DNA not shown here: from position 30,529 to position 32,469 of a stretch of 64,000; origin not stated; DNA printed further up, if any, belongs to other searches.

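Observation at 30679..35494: Family B triplet: GT-C-like proteins with an H/MQDDL (Asp-Asp) first-loop motif and a conserved PCRWVPD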

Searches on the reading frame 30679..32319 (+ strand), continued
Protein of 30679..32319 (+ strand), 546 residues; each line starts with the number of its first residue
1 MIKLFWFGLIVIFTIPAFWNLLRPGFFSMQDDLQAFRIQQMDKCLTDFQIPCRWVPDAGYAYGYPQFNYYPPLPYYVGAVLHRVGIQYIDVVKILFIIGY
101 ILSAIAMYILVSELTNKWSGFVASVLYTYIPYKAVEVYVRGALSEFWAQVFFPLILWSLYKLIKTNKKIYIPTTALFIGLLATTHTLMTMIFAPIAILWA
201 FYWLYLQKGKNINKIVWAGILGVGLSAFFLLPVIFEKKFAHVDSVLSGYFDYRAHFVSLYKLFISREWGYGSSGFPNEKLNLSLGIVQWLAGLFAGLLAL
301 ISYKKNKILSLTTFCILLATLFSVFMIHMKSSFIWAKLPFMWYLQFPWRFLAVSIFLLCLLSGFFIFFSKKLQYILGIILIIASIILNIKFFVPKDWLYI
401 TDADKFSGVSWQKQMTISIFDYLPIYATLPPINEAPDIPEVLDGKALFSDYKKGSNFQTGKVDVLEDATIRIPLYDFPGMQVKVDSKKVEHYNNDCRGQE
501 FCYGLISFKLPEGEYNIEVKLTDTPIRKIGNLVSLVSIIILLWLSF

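Call 39: fold_search(model_id=the predicted structure, library=pdb)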
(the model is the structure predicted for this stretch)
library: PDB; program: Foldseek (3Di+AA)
matches with E <= 10: 263; with E <= 0.001: 8
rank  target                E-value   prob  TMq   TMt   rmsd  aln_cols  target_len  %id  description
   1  3wak                  6.5e-05  1.00  0.44  0.30   9.8       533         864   12  Crystal structure of the Archaeoglobus fulgidus oligosaccharyltransferase (O29867_ARCFU) in the apo form (released 2013-10-30)
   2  8if8_B                3.4e-04  1.00  0.40  0.36  16.1       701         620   10  Arabinosyltransferase AftA (released 2023-05-31)
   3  3waj                  3.6e-04  1.00  0.41  0.30  11.7       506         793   11  Crystal structure of the Archaeoglobus fulgidus oligosaccharyltransferase (O29867_ARCFU) complex with Zn and sulfate (released 2013-10-30)
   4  8pn9_A                4.8e-04  1.00  0.43  0.37  12.4       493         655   13  Structure of human oligosaccharyltransferase OST-A complex bound to NGI-1 (released 2024-05-08)
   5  7e9s_A                5.8e-04  1.00  0.38  0.26   9.7       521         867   12  Archaeal oligosaccharyltransferase AglB from Archaeoglobus fulgidus in complex with an inhibitory peptide and a dolich (released 2021-09-08)
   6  9n9j_I                6.0e-04  1.00  0.41  0.33  11.8       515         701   13  Structure of a GRP94 folding intermediate engaged with a CCDC134- and FKBP11-bound secretory translocon (released 2025-11-19)
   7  5gmy_A                6.6e-04  1.00  0.41  0.28  12.9       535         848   12  Crystal structure of the Archaeoglobus fulgidus oligosaccharyltransferase (O29867_ARCFU) tethered with an acceptor pep (released 2017-02-01)
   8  8age_A                9.7e-04  1.00  0.46  0.40  10.9       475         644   13  Structure of yeast oligosaccharylransferase complex with acceptor peptide bound (released 2022-12-07)
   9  6ftg_5                1.2e-03  1.00  0.39  0.34  13.8       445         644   13  Subtomogram average of OST-containing ribosome-translocon complexes from canine rough microsomal membranes (released 2018-03-21)
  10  6wby                  1.2e-03  1.00  0.44  0.21   7.7       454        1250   11  Single-Particle Cryo-EM Structure of Arabinofuranosyltransferase AftD from Mycobacteria, Mutant R1389S Class 2 (released 2020-05-13)
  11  6s7o_A                1.3e-03  1.00  0.43  0.36  12.8       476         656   13  Cryo-EM structure of human oligosaccharyltransferase complex OST-A (released 2019-12-18)
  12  7oci_F                1.3e-03  1.00  0.42  0.36  12.3       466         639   14  Cryo-EM structure of yeast Ost6p containing oligosaccharyltransferase complex (released 2022-02-16)
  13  8b6l_I                1.4e-03  1.00  0.40  0.33  12.5       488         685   13  Subtomogram average of the human Sec61-TRAP-OSTA-translocon (released 2022-12-07)
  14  6ezn_F                1.6e-03  1.00  0.43  0.37  12.7       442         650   13  Cryo-EM structure of the yeast oligosaccharyltransferase (OST) complex (released 2018-01-17)
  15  3rce_A                1.6e-03  1.00  0.43  0.35  11.7       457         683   11  Bacterial oligosaccharyltransferase PglB (released 2011-06-15)
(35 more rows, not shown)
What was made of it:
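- On GT-C glycosyltransferase superfamily (Pfam clan CL0111): All Foldseek hits with E<0.1 are GT-C enzymes (call 39).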

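Call 41: search_solved_structures(query=A2, max_evalue=10, show_alignments=4)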
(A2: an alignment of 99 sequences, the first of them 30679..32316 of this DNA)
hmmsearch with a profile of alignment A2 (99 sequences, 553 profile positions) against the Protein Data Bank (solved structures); distinct sequences matched with E-value up to 10: 3.
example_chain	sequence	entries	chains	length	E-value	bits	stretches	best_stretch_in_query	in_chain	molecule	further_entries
8j8p_P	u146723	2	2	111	0.38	12.5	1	421-496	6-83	PAF1-like protein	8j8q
7dkh_B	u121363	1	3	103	0.61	11.8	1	421-496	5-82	RNA polymerase II-associated protein 1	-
3kfo_A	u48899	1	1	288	3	9.5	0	503-535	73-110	Nucleoporin NUP133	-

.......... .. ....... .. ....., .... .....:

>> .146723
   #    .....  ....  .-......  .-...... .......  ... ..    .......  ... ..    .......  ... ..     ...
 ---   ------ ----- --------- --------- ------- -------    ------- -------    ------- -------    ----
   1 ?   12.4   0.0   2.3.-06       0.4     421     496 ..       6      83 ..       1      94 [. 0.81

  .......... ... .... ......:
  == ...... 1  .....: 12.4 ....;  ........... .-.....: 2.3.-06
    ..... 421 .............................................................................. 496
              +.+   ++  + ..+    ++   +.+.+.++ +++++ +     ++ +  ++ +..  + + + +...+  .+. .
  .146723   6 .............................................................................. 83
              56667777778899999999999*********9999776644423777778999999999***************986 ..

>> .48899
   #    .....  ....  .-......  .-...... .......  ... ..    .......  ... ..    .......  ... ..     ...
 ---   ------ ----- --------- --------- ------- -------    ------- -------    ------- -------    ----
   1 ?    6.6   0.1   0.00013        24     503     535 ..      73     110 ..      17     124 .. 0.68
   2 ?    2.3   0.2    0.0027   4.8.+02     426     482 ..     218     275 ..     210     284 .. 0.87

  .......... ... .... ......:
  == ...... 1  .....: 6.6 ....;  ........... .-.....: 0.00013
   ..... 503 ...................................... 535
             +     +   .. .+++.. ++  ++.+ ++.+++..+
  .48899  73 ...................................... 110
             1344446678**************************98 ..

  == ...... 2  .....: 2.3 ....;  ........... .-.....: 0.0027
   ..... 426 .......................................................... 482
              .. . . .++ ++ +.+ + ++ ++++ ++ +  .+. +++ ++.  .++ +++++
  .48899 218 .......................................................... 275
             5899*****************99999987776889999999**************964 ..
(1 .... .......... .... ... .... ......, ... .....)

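Call 51: find_related_loci(query=A2, collection=genome_contigs, flank=8000)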
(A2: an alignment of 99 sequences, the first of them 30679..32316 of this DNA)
Query A2 (546 aa) in genome_contigs; peptide patterns used: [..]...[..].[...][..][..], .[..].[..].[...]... (x = any residue, [..] = any of these).
598 stretches matched a pattern (row limit reached: there are more); 539 encode a relative of the query (tblastn E <= 1e-3); the best 80 are kept; 80 distinct loci.
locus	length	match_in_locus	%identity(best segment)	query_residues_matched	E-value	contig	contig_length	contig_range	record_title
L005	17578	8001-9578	86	6-531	0e+0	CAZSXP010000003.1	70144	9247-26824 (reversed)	MAG TPA_asm: uncultured Gammaproteobacteria bacterium isolate SRP062349_co2_93 genome assembly, contig: NODE_246_length_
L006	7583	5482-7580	82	2-531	0e+0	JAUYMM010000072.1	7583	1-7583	MAG: Candidatus Woesebacteria bacterium isolate C24_metabat.bin.86_sub C24_k141_1108175, whole genome shotgun sequence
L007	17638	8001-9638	70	1-544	0e+0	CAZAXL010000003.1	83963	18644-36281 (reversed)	MAG TPA_asm: uncultured Gammaproteobacteria bacterium isolate SRP062349_co2_103 genome assembly, contig: NODE_179_length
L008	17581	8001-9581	70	9-534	0e+0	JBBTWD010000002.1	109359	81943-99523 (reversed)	MAG: Patescibacteria group bacterium isolate H43-bin018_1 H43_bin018_1_000000000002, whole genome shotgun sequence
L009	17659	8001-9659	68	3-546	0e+0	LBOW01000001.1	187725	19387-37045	MAG: Candidatus Woesebacteria bacterium GW2011_GWB1_33_22 UR35_C0001, whole genome shotgun sequence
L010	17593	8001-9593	68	3-531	0e+0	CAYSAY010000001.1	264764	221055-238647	MAG TPA_asm: uncultured Gammaproteobacteria bacterium isolate ERP113451_co1_283 genome assembly, contig: NODE_7_length_2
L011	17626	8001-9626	69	3-544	0e+0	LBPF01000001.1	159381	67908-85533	MAG: Candidatus Woesebacteria bacterium GW2011_GWB1_33_38 UR44_C0001, whole genome shotgun sequence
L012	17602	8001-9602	67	16-546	0e+0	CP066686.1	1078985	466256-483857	MAG: Candidatus Woesebacteria bacterium isolate NC_groundwater_442_Ag_B-0.1um_40_41 chromosome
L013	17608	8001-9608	64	7-542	0e+0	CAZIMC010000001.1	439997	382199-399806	MAG TPA_asm: uncultured Gammaproteobacteria bacterium isolate SRP170004_co1_20 genome assembly, contig: NODE_13_length_4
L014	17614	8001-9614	67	10-545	0e+0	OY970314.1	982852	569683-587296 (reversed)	MAG: Candidatus Woesebacteria bacterium isolate MFD01299.bin.c.5 genome assembly, chromosome: 1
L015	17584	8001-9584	65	20-545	0e+0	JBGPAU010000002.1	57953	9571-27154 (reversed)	MAG: Patescibacteria group bacterium isolate OBJ_0618_130150_121 k141_1210473_length_57953_cov_13.0000, whole genome sho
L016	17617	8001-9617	65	6-543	0e+0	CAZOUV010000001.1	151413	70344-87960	MAG TPA_asm: uncultured Gammaproteobacteria bacterium isolate SRP319275_co4_254 genome assembly, contig: NODE_50_length_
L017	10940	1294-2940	60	3-544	0e+0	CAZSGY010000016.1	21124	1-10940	MAG TPA_asm: uncultured Gammaproteobacteria bacterium isolate binchicken_co169_197 genome assembly, contig: k99_205088,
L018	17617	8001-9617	61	10-544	0e+0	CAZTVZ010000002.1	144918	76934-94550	MAG TPA_asm: uncultured Gammaproteobacteria bacterium isolate binchicken_co27_378 genome assembly, contig: NODE_144_leng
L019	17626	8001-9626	59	6-544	0e+0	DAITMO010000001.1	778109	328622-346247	MAG TPA_asm: Patescibacteria group bacterium isolate CTOTU7669 NODE_3_length_778109_cov_12.319549, whole genome shotgun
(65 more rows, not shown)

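Call 54: search_protein_representatives(alignment_id=A2)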
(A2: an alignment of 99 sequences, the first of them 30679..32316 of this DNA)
Query: 99 sequences, 553 profile positions. Proteins with E-value up to 0.001 (for the whole library): 18910; up to 1e-10: 13288; up to 1e-30: 5940. The best 150 are listed.
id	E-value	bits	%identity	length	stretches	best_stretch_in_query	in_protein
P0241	0.0e+00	1194.7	-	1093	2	6-551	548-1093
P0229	4.0e-229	778.3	-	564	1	1-551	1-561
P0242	2.4e-211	719.6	-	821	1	11-549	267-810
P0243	2.9e-209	712.7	-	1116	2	13-546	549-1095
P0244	2.1e-181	620.8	-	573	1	4-550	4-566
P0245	1.7e-171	588.0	-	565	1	5-547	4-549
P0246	4.8e-167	573.4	-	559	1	10-550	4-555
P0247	5.3e-165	566.6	-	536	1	10-551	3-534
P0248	2.5e-164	564.4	-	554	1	7-552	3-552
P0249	3.3e-164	564.0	-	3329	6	51-544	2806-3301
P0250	1.4e-161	555.3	-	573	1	3-549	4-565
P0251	9.0e-161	552.6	-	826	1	12-546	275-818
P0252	2.0e-158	544.9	-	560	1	17-551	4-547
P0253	8.0e-157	539.6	-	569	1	5-549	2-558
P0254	2.3e-155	534.8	-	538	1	12-548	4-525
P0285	1.4e-137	476.1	-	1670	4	13-544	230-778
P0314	6.7e-128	444.1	-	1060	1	10-548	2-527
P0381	6.7e-114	397.9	-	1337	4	9-546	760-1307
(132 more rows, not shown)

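Call 58: list_cluster_members(proteins=[P0241, P0243, P0249, P0285, P0381, P0314])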
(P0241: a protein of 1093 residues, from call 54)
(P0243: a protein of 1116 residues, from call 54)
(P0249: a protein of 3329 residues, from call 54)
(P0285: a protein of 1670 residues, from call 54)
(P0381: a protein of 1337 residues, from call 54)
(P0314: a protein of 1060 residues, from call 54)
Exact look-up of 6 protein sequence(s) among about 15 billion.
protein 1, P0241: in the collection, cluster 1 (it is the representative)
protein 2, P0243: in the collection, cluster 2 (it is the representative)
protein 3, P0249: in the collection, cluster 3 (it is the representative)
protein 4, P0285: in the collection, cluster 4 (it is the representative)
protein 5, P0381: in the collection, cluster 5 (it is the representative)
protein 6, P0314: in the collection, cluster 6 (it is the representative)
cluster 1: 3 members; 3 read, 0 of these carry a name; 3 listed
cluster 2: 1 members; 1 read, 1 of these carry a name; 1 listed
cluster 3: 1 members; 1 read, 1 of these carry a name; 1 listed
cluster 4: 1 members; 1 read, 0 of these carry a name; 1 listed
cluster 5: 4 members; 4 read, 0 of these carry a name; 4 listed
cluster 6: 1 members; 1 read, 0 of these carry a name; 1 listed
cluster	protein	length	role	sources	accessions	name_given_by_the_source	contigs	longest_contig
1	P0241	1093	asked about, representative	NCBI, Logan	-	-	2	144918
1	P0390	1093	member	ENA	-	-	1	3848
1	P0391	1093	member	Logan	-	-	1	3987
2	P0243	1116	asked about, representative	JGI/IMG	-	hypothetical protein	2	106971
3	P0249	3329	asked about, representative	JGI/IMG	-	uncharacterized membrane protein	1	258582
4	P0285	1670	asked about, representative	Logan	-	-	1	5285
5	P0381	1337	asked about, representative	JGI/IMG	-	-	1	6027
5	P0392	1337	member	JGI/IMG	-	-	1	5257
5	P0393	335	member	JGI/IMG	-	-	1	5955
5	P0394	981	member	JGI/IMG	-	-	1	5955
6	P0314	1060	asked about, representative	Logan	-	-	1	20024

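Call 62: search_protein_families(library=pfam, alignment_id=A3, max_evalue=0.01)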
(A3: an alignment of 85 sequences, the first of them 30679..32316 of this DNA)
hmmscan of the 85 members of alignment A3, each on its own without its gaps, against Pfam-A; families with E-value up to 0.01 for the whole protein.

A. member 1, window:30679-32316:+ (546 aa): 2 families
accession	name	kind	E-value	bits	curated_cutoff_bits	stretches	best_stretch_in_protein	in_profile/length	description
PF10131.15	PTPS_related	-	3.7e-09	36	26.4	1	67-386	1-304/621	6-pyruvoyl-tetrahydropterin synthase related domain; membrane protein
PF13231.12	PMT_2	-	0.0085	16.7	26.1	1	71-227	3-153/160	Dolichyl-phosphate-mannose-protein mannosyltransferase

B. families by the number of members that match (of 85 scanned): 5 families
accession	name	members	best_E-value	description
PF10131.15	PTPS_related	72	1.8e-20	6-pyruvoyl-tetrahydropterin synthase related domain; membrane protein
PF13231.12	PMT_2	32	2e-09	Dolichyl-phosphate-mannose-protein mannosyltransferase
PF09586.16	YfhO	16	1e-12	Bacterial membrane protein YfhO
PF11847.13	GT-C_AftD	2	2.6e-05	Alpha-(1->3)-arabinofuranosyltransferase, N-terminal GT-C domain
PF02516.20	STT3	1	1.9e-05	Oligosaccharyl transferase STT3, N-terminal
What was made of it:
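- On Emb/Aft arabinofuranosyltransferases: Among 85 relatives, none hits the Emb model and 2 hit GT-C_AftD at 2.6e-5 (call 62).
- On YfhO family (PF09586): 16 of 85 relatives hit it, the best at 1e-12 (call 62).
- On Oligosaccharyltransferases (STT3/PglB/AglB): 1 of 85 relatives hits STT3 (call 62).
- Closest known: YfhO. Same: 16 of 85 diverse B-family members hit PF09586, the best at 1e-12 (call 62).
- Closest known: Mycobacterial arabinofuranosyltransferases AftD, AftA, AftB and EmbA/B/C. Different: There is no Emb Pfam match (call 62).
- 2 of 85 relatives weakly hit the GT-C_AftD Pfam model (call 62). None of 85 relatives hits the Emb Pfam model (call 62).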
